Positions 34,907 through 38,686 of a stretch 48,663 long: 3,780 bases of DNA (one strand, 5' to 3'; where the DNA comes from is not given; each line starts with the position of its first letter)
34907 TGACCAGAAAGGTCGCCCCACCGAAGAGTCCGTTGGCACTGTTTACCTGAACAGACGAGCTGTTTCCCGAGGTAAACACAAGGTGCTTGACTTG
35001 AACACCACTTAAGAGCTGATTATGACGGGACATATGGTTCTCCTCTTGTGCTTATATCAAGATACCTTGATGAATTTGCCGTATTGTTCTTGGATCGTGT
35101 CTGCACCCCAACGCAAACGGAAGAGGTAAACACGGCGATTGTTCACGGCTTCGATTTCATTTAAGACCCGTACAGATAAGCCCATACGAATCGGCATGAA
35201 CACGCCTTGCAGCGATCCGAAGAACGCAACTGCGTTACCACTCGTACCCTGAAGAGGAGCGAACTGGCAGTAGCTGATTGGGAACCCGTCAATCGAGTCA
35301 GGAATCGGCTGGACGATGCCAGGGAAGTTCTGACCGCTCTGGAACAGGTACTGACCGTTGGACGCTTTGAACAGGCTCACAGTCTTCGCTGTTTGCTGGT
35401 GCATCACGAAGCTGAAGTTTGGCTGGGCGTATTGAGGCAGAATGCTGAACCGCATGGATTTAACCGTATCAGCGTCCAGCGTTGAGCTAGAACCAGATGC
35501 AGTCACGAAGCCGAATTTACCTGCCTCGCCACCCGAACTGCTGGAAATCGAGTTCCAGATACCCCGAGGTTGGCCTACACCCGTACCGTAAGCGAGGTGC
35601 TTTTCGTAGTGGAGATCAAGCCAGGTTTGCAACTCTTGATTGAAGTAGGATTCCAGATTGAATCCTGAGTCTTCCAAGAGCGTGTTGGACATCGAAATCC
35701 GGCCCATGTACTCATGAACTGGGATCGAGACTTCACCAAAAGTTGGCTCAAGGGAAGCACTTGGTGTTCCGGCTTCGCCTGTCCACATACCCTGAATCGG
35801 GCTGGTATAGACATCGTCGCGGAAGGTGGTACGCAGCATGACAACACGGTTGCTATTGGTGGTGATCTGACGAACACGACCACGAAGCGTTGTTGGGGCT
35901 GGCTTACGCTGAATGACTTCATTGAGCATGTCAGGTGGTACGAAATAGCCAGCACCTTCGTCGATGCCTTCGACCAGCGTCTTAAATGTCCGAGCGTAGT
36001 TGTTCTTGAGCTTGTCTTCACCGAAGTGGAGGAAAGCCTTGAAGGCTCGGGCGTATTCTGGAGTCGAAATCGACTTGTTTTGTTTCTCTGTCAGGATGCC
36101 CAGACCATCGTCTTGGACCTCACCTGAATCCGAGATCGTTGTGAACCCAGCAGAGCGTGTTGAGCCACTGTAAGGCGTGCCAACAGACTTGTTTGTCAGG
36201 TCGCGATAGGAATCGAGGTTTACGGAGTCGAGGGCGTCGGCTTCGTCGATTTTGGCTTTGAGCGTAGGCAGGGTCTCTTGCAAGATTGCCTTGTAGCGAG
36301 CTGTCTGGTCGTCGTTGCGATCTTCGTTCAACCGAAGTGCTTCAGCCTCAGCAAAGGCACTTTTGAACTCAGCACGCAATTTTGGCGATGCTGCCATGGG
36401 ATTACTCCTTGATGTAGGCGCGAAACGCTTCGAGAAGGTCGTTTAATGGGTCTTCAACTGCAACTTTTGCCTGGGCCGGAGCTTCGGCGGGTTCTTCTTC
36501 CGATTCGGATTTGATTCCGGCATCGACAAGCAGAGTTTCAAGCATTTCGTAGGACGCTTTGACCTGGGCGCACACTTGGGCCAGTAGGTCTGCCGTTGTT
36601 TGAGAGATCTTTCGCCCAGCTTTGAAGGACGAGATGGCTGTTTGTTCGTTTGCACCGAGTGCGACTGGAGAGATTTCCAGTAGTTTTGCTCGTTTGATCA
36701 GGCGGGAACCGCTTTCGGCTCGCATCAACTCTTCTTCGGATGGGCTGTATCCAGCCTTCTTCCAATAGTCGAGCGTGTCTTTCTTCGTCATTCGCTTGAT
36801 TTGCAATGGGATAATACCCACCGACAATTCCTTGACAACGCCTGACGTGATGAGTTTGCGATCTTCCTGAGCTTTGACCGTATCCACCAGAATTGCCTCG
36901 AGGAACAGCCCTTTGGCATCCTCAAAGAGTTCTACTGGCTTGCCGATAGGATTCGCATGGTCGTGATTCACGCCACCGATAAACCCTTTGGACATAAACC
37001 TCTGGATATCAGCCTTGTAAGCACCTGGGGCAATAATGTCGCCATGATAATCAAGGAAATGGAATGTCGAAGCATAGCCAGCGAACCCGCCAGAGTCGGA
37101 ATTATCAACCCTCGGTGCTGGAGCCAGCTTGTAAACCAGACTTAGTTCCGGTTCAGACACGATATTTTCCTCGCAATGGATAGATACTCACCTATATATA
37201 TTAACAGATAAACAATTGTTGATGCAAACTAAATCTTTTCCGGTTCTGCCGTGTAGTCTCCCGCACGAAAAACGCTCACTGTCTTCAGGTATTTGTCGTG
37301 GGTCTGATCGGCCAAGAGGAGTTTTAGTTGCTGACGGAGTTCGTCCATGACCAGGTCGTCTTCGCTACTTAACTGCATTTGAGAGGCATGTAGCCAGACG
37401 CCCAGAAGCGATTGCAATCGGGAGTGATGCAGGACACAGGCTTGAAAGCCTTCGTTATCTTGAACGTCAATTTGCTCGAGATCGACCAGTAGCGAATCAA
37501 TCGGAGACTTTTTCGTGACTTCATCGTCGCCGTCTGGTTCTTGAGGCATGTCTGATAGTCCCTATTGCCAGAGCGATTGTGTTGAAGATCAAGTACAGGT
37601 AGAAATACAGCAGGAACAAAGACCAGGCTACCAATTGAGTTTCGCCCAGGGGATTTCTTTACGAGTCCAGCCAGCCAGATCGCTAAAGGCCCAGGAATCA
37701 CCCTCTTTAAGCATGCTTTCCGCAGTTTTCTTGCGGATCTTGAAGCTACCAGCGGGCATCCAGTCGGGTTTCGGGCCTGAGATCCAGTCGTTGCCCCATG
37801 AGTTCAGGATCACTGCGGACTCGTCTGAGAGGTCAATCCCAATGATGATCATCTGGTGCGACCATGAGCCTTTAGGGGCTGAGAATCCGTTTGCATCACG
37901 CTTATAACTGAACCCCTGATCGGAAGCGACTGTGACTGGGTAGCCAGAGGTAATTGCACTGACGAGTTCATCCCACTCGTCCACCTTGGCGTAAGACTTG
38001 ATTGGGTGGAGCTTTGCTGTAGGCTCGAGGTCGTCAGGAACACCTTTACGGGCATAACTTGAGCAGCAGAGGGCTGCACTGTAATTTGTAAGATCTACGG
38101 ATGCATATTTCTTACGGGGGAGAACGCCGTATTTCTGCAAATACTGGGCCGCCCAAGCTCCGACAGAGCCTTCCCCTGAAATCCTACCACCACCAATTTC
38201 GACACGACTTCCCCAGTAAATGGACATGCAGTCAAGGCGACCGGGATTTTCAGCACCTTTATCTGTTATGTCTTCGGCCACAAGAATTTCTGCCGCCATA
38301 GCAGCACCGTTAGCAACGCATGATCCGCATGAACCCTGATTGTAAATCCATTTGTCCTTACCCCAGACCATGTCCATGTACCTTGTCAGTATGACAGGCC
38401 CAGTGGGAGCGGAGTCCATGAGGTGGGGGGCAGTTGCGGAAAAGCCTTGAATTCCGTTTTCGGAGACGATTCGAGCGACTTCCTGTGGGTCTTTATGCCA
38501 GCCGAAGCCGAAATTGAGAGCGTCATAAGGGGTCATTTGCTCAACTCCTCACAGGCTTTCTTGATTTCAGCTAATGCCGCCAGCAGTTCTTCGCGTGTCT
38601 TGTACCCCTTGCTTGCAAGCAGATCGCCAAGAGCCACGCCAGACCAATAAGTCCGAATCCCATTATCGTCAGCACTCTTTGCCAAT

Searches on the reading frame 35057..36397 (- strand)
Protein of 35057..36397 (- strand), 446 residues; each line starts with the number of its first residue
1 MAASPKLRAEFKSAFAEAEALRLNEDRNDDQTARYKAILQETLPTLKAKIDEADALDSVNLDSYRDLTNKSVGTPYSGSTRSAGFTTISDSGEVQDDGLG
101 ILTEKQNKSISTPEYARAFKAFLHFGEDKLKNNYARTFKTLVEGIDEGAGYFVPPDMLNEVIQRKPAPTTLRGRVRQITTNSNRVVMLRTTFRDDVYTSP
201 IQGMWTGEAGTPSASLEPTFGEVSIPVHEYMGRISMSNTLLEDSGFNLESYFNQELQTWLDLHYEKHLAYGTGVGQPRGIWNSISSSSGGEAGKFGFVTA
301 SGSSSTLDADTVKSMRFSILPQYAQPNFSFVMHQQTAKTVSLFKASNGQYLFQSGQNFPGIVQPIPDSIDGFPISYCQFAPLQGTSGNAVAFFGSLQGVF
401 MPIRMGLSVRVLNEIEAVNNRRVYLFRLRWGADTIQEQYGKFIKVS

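Call 16: search_protein_families(library=phrogs, proteins=[window:35057-36397:-], max_evalue=0.00001)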
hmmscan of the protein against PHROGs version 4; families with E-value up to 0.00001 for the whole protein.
window:35057-36397:- (446 aa): 3 families
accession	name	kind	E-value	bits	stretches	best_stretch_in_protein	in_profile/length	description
phrog_10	-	head and packaging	3.1e-46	159.7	1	7-424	275-614/752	major head protein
phrog_617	-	head and packaging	1.7e-10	41.4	1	198-360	392-549/626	major head protein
phrog_2263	-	head and packaging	5.1e-07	30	1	35-356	179-460/551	major head protein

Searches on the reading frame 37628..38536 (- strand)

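Call 16: search_protein_families(library=phrogs, proteins=[window:37628-38536:-], max_evalue=0.00001)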
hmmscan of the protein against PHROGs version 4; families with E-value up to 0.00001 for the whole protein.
window:37628-38536:- (302 aa): 1 family
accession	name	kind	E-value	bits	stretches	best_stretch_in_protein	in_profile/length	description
phrog_16701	-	other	5e-10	40.2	1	55-253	31-205/234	peptidase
